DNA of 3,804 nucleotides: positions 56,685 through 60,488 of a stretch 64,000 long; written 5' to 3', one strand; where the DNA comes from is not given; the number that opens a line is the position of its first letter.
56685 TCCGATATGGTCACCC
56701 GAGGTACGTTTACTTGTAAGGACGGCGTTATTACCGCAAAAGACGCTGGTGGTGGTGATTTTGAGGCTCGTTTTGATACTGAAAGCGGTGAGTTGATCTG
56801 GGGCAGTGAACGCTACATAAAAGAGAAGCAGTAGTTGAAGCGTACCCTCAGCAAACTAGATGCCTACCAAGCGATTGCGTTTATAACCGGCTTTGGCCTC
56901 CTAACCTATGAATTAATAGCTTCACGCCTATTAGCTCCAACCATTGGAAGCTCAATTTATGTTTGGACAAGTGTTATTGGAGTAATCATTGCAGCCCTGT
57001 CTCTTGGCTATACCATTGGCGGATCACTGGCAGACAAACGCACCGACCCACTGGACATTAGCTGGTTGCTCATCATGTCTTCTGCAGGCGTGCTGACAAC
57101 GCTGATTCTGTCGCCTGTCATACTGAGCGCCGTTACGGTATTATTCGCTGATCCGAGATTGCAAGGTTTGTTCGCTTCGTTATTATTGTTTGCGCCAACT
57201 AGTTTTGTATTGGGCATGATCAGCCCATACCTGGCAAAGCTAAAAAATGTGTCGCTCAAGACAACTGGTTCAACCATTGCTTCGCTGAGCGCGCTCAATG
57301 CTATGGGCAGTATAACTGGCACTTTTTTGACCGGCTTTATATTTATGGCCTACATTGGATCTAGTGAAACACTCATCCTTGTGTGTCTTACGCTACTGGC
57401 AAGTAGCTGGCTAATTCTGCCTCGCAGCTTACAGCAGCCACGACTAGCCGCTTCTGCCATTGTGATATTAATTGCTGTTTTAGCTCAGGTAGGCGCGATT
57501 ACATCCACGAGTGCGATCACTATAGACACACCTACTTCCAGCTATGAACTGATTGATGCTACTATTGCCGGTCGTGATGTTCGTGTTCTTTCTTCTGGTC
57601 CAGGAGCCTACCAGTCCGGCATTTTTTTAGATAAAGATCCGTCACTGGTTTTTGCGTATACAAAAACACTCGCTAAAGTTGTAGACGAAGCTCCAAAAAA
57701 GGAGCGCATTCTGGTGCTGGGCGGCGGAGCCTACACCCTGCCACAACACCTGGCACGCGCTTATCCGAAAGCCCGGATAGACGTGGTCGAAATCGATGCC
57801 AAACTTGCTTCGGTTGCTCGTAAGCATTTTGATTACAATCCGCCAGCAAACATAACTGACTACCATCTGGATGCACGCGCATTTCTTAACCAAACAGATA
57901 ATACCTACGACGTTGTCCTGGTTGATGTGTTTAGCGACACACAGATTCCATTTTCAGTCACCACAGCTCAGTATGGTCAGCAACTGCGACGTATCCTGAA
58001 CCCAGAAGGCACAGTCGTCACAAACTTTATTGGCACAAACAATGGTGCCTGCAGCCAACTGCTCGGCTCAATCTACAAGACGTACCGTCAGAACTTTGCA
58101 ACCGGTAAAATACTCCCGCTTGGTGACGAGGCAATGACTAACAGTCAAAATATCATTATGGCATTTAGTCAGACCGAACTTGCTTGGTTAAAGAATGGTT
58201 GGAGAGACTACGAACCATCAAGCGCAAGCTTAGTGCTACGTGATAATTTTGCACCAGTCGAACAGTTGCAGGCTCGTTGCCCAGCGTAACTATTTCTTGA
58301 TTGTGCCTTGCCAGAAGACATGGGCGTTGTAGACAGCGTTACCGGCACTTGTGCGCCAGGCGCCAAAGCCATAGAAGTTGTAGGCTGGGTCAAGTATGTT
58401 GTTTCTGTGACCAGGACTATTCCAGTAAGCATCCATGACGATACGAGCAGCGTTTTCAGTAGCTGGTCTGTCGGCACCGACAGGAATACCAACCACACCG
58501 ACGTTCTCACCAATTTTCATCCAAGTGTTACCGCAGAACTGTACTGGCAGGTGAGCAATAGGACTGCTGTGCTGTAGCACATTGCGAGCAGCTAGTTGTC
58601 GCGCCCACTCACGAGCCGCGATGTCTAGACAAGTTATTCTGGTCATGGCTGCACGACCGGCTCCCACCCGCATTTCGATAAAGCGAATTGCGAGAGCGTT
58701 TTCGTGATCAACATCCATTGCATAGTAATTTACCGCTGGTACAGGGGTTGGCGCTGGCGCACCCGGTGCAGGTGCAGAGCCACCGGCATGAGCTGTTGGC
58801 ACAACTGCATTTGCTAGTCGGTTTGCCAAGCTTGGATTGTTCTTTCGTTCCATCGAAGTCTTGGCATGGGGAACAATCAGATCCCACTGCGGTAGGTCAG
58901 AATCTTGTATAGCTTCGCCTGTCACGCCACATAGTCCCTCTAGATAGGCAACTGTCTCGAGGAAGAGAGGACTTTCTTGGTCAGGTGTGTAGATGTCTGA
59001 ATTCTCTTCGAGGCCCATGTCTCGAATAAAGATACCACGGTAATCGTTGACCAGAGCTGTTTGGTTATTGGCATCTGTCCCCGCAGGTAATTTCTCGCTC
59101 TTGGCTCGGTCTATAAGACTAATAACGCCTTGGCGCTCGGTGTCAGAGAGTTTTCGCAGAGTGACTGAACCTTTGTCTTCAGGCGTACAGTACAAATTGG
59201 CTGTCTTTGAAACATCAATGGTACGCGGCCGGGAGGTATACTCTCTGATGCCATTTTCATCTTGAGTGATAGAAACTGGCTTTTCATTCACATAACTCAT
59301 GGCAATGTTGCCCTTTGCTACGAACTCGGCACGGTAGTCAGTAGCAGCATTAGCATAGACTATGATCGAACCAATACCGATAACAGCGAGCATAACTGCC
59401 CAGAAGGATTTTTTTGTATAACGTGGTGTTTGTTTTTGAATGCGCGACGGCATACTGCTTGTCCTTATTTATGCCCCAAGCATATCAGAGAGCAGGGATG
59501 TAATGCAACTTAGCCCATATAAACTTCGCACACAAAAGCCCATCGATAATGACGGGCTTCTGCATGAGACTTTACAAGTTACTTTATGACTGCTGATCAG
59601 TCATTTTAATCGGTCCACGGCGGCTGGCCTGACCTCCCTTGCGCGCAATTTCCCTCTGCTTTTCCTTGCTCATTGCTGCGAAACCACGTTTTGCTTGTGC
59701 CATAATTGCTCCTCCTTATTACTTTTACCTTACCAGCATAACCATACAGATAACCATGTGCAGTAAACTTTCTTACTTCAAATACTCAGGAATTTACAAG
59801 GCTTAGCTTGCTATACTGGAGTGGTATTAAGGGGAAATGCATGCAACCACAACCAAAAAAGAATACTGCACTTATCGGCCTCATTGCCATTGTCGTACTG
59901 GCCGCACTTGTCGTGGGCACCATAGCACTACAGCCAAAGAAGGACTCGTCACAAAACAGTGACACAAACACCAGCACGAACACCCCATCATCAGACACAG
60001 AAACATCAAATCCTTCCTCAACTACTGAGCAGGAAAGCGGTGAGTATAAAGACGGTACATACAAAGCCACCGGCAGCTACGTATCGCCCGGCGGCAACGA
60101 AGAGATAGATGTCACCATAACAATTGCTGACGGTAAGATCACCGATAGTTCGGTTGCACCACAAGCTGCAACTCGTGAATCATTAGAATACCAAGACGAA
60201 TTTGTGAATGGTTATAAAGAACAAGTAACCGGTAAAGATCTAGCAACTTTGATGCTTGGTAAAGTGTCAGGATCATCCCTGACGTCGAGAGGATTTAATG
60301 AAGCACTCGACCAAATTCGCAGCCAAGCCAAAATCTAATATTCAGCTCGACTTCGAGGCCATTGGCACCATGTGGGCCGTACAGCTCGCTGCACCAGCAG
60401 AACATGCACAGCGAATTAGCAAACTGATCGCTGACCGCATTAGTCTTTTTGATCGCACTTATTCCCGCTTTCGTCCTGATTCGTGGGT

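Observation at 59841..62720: FMN-binding protein / ApbE / membrane-FNR fusion: an extracytoplasmic flavinylation and electron-transfer module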

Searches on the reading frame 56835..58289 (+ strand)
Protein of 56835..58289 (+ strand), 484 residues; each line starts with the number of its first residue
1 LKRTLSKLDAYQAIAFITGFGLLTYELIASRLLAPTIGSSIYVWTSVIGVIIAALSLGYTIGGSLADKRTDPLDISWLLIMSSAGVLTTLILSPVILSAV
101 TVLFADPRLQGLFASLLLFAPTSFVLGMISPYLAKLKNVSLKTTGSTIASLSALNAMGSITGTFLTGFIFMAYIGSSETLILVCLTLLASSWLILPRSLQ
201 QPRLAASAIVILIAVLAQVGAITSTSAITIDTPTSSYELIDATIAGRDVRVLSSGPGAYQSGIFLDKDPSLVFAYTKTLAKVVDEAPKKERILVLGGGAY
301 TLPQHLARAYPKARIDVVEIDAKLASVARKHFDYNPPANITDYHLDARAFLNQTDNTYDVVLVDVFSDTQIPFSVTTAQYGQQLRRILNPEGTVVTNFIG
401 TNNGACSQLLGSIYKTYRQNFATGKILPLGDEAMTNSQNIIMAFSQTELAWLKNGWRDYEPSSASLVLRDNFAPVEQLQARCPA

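Call 3: search_protein_families(library=pfam, proteins=[window:56835-58289:+], max_evalue=0.1)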
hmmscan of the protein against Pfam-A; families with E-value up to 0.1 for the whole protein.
window:56835-58289:+ (484 aa): 7 families
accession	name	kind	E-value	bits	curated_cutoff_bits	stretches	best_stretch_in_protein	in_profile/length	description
PF01564.23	Spermine_synth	-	1.6e-09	38.1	22.9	1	273-396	2-130/186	Spermine/spermidine synthase domain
PF13649.12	Methyltransf_25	-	1e-05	26.5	27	1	292-392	1-97/97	Methyltransferase domain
PF08242.18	Methyltransf_12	-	7.3e-05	23.9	30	1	294-393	2-97/98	Methyltransferase domain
PF05175.20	MTS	-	0.0016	18.6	23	1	276-363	20-104/170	Methyltransferase small domain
PF08241.18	Methyltransf_11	-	0.015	16.4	21.2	1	295-395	3-94/95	Methyltransferase domain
PF22702.2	Cas9_RuvC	-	0.034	14.6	27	1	313-354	24-65/151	Cas9 RuvC domain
PF00891.24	Methyltransf_2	-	0.037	13.8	22.3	0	290-340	64-113/210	O-methyltransferase domain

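Call 4: search_protein_families(library=ncbifam, proteins=[window:56835-58289:+], max_evalue=0.1)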
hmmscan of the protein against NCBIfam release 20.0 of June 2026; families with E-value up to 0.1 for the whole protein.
window:56835-58289:+ (484 aa): 12 families
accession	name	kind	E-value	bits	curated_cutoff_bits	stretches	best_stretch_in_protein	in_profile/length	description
NF037959.1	MFS_SpdSyn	subfamily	3.4e-69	233.9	40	1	23-427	5-412/480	fused MFS/spermidine synthase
NF003380.0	PRK04457.1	equivalog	3.2e-19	69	304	1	247-447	28-221/265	polyamine aminopropyltransferase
NF002956.0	PRK03612.1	equivalog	3.5e-12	45.5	472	1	13-396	24-415/522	polyamine aminopropyltransferase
NF002010.0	PRK00811.1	equivalog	1.3e-10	41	260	1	285-422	75-215/287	polyamine aminopropyltransferase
TIGR00417.1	speE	equivalog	4.6e-08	32.6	249.55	1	275-397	58-185/271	spermidine synthase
NF002435.0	PRK01581.1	equivalog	0.00017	20.8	537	1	288-396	150-266/374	polyamine aminopropyltransferase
TIGR03533.1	L3_gln_methyl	equivalog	0.0077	15.6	229.7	1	278-359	112-191/284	50S ribosomal protein L3 N(5)-glutamine methyltransferase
NF047853.1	tRm6a37MtseTrmN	equivalog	0.0085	15.8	350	1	288-362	43-119/244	tRNA(1)(Val) (adenine(37)-N(6))-methyltransferase TrmN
NF010703.0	PRK14103.1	equivalog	0.019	14.4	320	1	275-330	18-71/256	trans-aconitate 2-methyltransferase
NF041658.1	ornithlipidmtase_OlsG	equivalog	0.025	14.3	350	1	289-393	41-146/191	ornithine lipid N-methyltransferase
TIGR01983.1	UbiG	equivalog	0.025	13.9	102.95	1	285-363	46-122/228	bifunctional 2-polyprenyl-6-hydroxyphenol methylase/3-demethylubiquinol 3-O-methyltransferase UbiG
TIGR00755.1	ksgA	equivalog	0.037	13.3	171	1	278-377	17-108/256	16S rRNA (adenine(1518)-N(6)/adenine(1519)-N(6))-dimethyltransferase RsmA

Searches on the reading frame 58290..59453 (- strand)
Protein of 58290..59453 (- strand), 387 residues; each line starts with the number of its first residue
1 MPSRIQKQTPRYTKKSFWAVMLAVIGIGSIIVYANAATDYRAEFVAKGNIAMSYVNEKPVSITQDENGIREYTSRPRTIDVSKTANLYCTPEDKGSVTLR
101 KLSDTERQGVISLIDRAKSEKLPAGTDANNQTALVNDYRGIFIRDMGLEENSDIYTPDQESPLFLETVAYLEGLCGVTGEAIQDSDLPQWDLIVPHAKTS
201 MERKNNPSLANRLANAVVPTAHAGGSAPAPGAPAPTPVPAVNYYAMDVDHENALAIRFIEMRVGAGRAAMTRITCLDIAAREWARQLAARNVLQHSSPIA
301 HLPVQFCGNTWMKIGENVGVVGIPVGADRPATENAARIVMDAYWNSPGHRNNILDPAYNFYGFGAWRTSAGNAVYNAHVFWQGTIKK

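Call 3: search_protein_families(library=pfam, proteins=[window:58290-59453:-], max_evalue=0.1)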
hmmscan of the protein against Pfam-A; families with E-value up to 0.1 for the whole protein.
window:58290-59453:- (387 aa): 1 family
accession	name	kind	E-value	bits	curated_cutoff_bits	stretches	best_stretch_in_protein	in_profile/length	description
PF00188.32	CAP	-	5.5e-08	34.1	21.1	1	262-373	8-110/117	Cysteine-rich secretory protein family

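Call 4: search_protein_families(library=ncbifam, proteins=[window:58290-59453:-], max_evalue=0.1)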
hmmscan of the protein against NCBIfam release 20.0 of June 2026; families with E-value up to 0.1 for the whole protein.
window:58290-59453:- (387 aa): 1 family
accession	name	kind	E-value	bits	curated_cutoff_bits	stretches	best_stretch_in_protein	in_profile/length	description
TIGR02909.1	spore_YkwD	subfamily_domain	5.2e-08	32.9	171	1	275-375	29-121/127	uncharacterized protein, YkwD family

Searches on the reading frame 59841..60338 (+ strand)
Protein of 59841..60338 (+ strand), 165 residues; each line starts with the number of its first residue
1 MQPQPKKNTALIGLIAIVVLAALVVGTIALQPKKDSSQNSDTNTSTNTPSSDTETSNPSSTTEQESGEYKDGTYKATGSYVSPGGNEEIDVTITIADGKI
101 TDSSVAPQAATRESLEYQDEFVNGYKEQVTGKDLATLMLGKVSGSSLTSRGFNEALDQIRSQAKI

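Call 3: search_protein_families(library=pfam, proteins=[window:59841-60338:+], max_evalue=0.1)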
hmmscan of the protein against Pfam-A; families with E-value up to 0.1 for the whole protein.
window:59841-60338:+ (165 aa): 5 families
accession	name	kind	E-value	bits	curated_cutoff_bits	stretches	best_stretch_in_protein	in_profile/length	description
PF04205.19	FMN_bind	-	6.2e-05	24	22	1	86-158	3-74/77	FMN-binding domain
PF19167.5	DUF5849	-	0.015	15.5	26.9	1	11-82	3-74/200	Family of unknown function (DUF5849)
PF21827.1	New_glue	-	0.026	14.7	31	1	17-66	4-55/94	New glue protein family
PF16118.10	DUF4834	-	0.04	15.3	27.8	1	11-67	8-70/99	Domain of unknown function (DUF4834)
PF07790.16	Pilin_N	-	0.086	14.1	25.2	0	14-68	12-62/78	Archaeal Type IV pilin, N-terminal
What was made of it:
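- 59841..60338 (+): Gene A: 165-aa membrane-anchored FMN_bind (NqrC/RnfG-like) protein. PF04205 at 24 bits (call 3).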

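Call 4: search_protein_families(library=ncbifam, proteins=[window:59841-60338:+], max_evalue=0.1)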
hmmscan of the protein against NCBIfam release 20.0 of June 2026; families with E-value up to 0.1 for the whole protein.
window:59841-60338:+ (165 aa): 6 families
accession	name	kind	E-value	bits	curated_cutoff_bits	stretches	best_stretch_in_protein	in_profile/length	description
NF041941.1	lipo_FMN_PplA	exception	4.5e-08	32.6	325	1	12-106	6-93/302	extracellular electron transfer flavoprotein PplA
NF040528.1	SP_0198_lipo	equivalog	0.00029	20.8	100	1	11-78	7-70/144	SP_0198 family lipoprotein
NF042931.1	SAG1386_EF1546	equivalog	0.0035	17.4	80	1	8-99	27-118/158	SAG1386/EF1546 family surface-associated protein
TIGR03894.1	chp_P_marinus_1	hypoth_equivalog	0.0044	17.4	67.75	1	11-57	39-85/95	TIGR03894 family protein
NF006283.1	PRK08455.1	equivalog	0.027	14.1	187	1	4-68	12-76/182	flagellar basal body-associated protein FliL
NF035953.1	integrity_Cei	equivalog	0.047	13.4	150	0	8-62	12-63/212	envelope integrity protein Cei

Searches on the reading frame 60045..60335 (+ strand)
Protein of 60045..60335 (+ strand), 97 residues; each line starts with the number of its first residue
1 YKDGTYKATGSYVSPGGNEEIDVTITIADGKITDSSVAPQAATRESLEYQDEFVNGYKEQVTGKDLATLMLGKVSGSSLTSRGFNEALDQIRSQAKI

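Call 68: search_solved_structures(query=A3, max_evalue=1, show_alignments=3)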
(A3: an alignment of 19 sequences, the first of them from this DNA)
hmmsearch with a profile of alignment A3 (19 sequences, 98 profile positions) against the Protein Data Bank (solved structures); distinct sequences matched with E-value up to 1: 7.
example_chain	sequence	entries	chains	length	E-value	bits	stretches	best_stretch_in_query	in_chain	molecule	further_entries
8p2a_A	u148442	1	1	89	7.1e-17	65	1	7-96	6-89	FMN-binding domain-containing protein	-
8p2b_A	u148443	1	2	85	1.2e-05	29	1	16-96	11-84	Clostridiaceae bacterium FMN4 domain 1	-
3o6u_A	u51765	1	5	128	2.9e-05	27.7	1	2-97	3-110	uncharacterized protein CPE2226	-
2kzx_A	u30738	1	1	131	0.01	19.6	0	2-40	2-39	Uncharacterized protein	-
3pdd_A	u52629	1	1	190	0.24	15.2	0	7-41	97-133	Glycoside hydrolase, family 9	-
3h0x_A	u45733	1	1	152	0.4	14.5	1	4-68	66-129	78 kDa glucose-regulated protein homolog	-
3pe9_A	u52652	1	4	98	0.85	13.4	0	7-41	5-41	Fibronectin(III)-like module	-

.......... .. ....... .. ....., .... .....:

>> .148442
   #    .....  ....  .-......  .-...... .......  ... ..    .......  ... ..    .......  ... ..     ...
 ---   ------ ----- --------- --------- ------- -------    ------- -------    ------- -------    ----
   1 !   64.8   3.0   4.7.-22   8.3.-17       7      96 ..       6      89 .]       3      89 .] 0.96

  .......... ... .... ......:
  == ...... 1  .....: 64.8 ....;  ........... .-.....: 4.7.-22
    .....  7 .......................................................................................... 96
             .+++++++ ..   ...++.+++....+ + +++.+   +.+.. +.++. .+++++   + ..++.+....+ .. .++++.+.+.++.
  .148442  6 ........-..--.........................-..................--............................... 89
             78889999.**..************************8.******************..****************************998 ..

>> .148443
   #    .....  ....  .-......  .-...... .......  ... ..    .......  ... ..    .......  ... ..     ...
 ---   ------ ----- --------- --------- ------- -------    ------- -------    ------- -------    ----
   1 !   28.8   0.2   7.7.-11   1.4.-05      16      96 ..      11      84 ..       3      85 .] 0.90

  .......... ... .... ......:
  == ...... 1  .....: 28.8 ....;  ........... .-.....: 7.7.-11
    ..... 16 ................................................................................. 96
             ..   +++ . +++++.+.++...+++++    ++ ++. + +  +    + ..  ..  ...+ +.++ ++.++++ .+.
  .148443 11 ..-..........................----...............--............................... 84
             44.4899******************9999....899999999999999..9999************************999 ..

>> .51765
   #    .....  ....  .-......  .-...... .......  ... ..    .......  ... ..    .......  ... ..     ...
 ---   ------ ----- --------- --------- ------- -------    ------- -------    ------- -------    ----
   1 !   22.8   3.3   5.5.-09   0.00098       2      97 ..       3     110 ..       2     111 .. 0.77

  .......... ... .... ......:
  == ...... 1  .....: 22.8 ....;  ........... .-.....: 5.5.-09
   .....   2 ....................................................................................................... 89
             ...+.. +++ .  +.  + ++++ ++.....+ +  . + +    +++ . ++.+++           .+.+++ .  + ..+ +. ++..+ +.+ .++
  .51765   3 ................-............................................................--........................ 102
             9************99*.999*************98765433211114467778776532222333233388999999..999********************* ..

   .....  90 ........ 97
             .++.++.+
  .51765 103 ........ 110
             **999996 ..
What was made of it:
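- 59841..60338 (+): Profile A3 against PDB 8p2a FMN-binding domain, E 7e-17 (call 68).
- On FMN_bind domain, NqrC/RnfG-type ApbE substrate (PF04205): Profile against 8p2a, E 7e-17 (call 68).
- Checked: A profile of A-type proteins hits the solved FMN-binding domain 8p2a at E 7e-17 (call 68).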
